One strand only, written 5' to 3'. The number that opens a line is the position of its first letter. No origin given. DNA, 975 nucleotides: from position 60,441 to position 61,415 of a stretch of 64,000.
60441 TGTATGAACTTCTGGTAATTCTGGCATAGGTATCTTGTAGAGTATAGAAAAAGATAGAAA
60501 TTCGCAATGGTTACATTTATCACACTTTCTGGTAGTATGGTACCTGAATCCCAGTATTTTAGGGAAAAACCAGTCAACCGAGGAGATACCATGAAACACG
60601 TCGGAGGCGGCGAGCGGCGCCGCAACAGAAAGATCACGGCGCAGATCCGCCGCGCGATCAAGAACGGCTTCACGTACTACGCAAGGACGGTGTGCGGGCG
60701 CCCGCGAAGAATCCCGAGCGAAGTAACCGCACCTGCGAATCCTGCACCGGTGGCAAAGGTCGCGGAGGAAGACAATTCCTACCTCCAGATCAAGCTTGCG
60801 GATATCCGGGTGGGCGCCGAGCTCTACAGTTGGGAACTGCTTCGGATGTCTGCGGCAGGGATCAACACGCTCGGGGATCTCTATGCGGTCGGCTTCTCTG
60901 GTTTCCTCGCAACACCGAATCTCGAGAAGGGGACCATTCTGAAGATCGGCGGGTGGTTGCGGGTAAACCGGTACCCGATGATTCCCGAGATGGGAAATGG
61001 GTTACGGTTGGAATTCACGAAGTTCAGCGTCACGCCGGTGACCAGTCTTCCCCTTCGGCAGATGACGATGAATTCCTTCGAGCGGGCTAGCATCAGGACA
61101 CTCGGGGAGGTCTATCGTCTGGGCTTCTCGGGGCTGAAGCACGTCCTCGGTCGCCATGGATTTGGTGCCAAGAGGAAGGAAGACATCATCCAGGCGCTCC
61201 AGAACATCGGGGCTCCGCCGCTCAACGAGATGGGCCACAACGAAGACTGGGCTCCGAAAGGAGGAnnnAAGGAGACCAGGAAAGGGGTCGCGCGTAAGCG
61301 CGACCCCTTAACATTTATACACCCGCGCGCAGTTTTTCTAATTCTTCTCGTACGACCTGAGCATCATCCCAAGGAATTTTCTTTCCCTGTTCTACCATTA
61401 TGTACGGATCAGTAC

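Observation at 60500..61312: Free-standing protein with two tandem RNA polymerase alphaCTD-like domains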

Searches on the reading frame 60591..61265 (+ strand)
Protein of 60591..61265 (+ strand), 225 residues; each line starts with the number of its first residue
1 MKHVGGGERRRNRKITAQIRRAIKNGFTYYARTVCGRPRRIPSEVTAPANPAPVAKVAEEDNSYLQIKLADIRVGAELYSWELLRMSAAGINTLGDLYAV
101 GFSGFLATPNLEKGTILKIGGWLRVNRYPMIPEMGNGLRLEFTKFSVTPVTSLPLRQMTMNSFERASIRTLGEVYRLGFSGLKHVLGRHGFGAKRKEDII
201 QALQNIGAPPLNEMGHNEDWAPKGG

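Call 5: search_protein_families(library=pfam, proteins=[window:60591-61265:+], max_evalue=1)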
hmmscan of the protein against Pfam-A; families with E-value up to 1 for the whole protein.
window:60591-61265:+ (225 aa): 1 family
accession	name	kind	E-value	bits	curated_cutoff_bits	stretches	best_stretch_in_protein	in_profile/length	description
PF03118.21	RNA_pol_A_CTD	-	6.8e-05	22.9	23.8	1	148-204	13-66/67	Bacterial RNA polymerase, alpha chain C terminal domain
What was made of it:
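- On Pfam PF03118 RNA_pol_A_CTD domain family: The window protein scores 22.9 bits at E 6.8e-5, on module 2 only (call 5).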

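Call 6: search_solved_structures(query=window:60591-61265:+, max_evalue=10, show_alignments=3)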
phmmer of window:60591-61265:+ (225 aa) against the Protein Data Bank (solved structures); distinct sequences matched with E-value up to 10: 1.
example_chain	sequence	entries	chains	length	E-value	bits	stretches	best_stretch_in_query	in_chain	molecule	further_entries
8syi_A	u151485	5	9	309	0.13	15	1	143-208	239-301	DNA-directed RNA polymerase subunit alpha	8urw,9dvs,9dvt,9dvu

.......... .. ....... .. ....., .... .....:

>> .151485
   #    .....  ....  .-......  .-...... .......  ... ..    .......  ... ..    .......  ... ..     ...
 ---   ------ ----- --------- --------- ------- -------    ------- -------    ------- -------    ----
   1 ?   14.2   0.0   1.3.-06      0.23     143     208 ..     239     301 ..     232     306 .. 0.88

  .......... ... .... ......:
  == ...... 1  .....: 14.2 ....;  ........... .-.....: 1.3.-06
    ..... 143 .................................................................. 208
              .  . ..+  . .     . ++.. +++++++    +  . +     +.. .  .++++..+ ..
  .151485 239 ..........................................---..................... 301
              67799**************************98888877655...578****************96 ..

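Call 7: find_homologous_proteins(query=window:60591-61265:+, max_evalue=0.001)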
Query window:60591-61265:+ (225 aa): 1 proteins with E <= 0.001 among 340 candidates.
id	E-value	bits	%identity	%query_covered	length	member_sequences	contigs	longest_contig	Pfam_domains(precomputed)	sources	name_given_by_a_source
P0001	2.6e-146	503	100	100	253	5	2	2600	-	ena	-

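Call 15: find_encoding_contigs(protein=P0001, flank=10000, max_places=10)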
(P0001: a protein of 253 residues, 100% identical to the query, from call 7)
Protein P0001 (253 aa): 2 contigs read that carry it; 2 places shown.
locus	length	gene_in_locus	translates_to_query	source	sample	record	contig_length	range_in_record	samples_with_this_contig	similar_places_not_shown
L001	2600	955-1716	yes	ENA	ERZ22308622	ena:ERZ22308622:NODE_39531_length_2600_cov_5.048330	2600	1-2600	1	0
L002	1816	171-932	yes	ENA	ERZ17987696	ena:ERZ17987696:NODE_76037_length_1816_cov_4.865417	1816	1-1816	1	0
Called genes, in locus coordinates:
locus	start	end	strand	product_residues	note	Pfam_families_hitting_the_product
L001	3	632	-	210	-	?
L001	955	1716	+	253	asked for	-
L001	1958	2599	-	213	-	?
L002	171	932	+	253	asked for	-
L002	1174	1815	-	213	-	?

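Call 20: search_protein_families(library=ncbifam, proteins=[window:60591-61265:+], max_evalue=1)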
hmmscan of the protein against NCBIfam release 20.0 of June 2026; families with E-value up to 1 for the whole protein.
window:60591-61265:+ (225 aa): 5 families
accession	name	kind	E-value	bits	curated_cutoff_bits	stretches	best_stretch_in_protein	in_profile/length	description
TIGR02027.1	rpoA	equivalog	0.015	14.5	227.8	1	145-207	233-292/298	DNA-directed RNA polymerase subunit alpha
NF003517.0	PRK05182.2-3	equivalog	0.017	14.1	356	1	147-212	258-320/344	DNA-directed RNA polymerase subunit alpha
NF003519.0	PRK05182.2-5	equivalog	0.019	13.9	277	1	148-207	255-311/320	DNA-directed RNA polymerase subunit alpha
NF003516.0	PRK05182.2-2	equivalog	0.14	11.3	353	1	147-207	246-304/315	DNA-directed RNA polymerase subunit alpha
NF005836.0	PRK07740.1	equivalog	0.15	11.4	261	1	70-99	210-239/244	hypothetical protein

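Call 22: search_protein_representatives(protein=window:60591-61265:+)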
Query: 225 residues. Proteins with E-value up to 0.001 (for the whole library): 1; up to 1e-10: 1; up to 1e-30: 1. The best 1 are listed.
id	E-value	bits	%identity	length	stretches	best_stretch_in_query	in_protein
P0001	8.1e-147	503.0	100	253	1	1-225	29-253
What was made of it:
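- It is an orphan in 5.8 billion proteins (calls 7, 22).
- Tried and rejected: This held for the word-indexed search of 5.8 billion proteins (call 7) and for the full HMMER scan of 1.84 billion representatives (call 22).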

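Call 23: find_related_loci(query=window:60591-61265:+, collection=genome_contigs, flank=10000)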
Query window:60591-61265:+ (225 aa) in genome_contigs; peptide patterns used: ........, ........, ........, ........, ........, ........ (x = any residue, [..] = any of these).
48 stretches matched a pattern, but none encodes a relative of the query by tblastn (E <= 1e-3).
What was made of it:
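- Tried and rejected: The scan of GTDB species genomes for the protein found nothing (call 23).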

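Call 29: predict_structure(protein=window:60591-61265:+)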
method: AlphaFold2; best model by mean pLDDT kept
length: 225 residues; sequences in the alignment: 1
mean_pLDDT: 36.7   pTM: 0.25
mean pLDDT of the five models: 36.7, 31.9, 31.5, 31.2, 30.9
residues with pLDDT >= 90: 0; 70-90: 0; 50-70: 25; < 50: 200
segments of 3 or more residues with pLDDT < 50: 1-5, 7-179, 209-225
pLDDT, mean of each block of 10 residues (from residue 1): 44 42 41 32 30 29 33 30 26 37 35 36 32 31 31 25 29 41 52 56 53 44 37
secondary structure, 60 per line:
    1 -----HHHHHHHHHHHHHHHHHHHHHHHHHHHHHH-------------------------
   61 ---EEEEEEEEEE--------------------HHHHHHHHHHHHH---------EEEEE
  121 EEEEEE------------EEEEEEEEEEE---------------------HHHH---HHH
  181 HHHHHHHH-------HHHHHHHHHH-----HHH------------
elements in order: H6-35 E64-73 H94-106 E116-126 E139-149 H171-174 H178-188 H196-205
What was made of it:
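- Module 1 was never modelled, and the full-length single-sequence model was uninformative (pLDDT 37, call 29).
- Tried and rejected: The full-length single-sequence AF2 model was unusable (pLDDT 37, call 29).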

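Call 36: find_homologous_proteins(query=A2, max_evalue=0.01)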
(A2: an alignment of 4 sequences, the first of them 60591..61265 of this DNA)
Query A2 (4 sequences) (225 aa, profile of the alignment): 5 proteins with E <= 0.01 among 5295 candidates.
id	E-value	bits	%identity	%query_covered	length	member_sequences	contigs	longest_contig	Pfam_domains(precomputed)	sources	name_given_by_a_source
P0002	3.9e-54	201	-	-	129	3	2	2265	PF03118.22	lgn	-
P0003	3.0e-37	146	31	29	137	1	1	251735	-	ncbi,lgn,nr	ncbi:MAG: hypothetical protein JWN37_132 [Candidatus Nomurabacteria bacterium]|nr:hypothetical prote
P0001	1.0e-35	141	100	100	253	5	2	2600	-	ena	-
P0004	8.1e-33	132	25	52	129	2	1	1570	-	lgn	-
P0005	4.1e-18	84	-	-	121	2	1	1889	-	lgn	-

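Call 40: search_dna_similar(query=window:60591-61265:+, collection=phages, mode=protein, max_evalue=1, max_rows=15)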
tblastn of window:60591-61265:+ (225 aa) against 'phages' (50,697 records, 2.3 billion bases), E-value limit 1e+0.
No match.

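Call 41: search_dna_similar(query=window:60591-61265:+, collection=plasmids, mode=protein, max_evalue=1, max_rows=15)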
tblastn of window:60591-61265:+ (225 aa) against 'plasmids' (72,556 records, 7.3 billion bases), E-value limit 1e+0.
Records with a match: 1; places in all: 1; records where one place covers at least 80% of the query: 0.
Best place of each record, by identity: <60% 1.
By first word of the organism name: Cupriavidus 1.
By predicted mobility (MOB-suite, as given by PLSDB): non-mobilizable 1.
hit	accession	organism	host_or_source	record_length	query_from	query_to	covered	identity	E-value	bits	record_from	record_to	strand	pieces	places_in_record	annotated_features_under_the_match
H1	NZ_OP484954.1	Cupriavidus gilardii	-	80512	85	176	41%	27.1%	8e-1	38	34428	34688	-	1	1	phage integrase family protein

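Call 42: search_protein_families(library=phrogs, proteins=[window:60591-61265:+, P0002, P0003, P0004], max_evalue=0.1)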
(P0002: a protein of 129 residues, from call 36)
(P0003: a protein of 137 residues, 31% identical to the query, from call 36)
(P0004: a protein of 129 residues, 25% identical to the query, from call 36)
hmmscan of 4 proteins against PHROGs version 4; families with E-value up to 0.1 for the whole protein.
window:60591-61265:+ (225 aa): 0 families

P0002 (129 aa): 0 families

P0003 (137 aa): 1 family
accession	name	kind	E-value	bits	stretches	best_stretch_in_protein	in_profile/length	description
phrog_12982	-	tail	0.012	16.5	1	76-99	27-50/65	tail fiber protein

P0004 (129 aa): 1 family
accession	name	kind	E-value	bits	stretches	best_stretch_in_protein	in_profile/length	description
phrog_29094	-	unknown function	0.094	13.6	0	6-31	10-35/36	-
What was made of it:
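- On Phage- or ICE-encoded transcription modulators / anti-activators: There are no hits in phage genomes, plasmids or PHROGs (calls 40-42).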

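Call 55: find_encoding_contigs(protein=P0005, flank=5000, max_places=4)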
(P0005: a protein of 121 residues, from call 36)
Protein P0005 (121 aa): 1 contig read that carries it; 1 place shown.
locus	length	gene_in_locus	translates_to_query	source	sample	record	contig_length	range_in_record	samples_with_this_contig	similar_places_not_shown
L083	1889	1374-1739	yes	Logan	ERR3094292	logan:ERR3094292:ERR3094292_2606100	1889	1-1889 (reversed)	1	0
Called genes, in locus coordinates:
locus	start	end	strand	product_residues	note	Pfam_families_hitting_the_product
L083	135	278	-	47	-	-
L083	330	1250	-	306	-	PF01149:Fapy_DNA_glyco, PF06831:H2TH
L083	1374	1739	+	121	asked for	-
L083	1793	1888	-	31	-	?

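Call 77: search_dna_similar(query=P0002, collection=phages, mode=protein, max_evalue=1, max_rows=20)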
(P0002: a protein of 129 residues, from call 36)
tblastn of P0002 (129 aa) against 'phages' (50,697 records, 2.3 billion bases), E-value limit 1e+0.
Records with a match: 3; places in all: 3; records where one place covers at least 80% of the query: 0.
Best place of each record, by identity: <60% 3.
By first word of the organism name: Acinetobacter 2; bajarodmic 1.
By host as written in the record: - 2; Peromyscus fraterculus 1.
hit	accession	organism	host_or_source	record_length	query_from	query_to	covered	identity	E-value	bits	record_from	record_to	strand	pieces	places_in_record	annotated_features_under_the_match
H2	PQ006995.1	bajarodmic virus 761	Peromyscus fraterculus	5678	63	107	35%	40.0%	9e-1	34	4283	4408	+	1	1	replication initiator protein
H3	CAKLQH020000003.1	Acinetobacter phage MD-2021a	not known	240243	86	125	31%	40.0%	2e-1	36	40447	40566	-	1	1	rpoA: DNA-directed RNA polymerase subunit alpha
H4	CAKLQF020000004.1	Acinetobacter phage MD-2021a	not known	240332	86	125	31%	40.0%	2e-1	36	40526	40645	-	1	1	rpoA: DNA-directed RNA polymerase subunit alpha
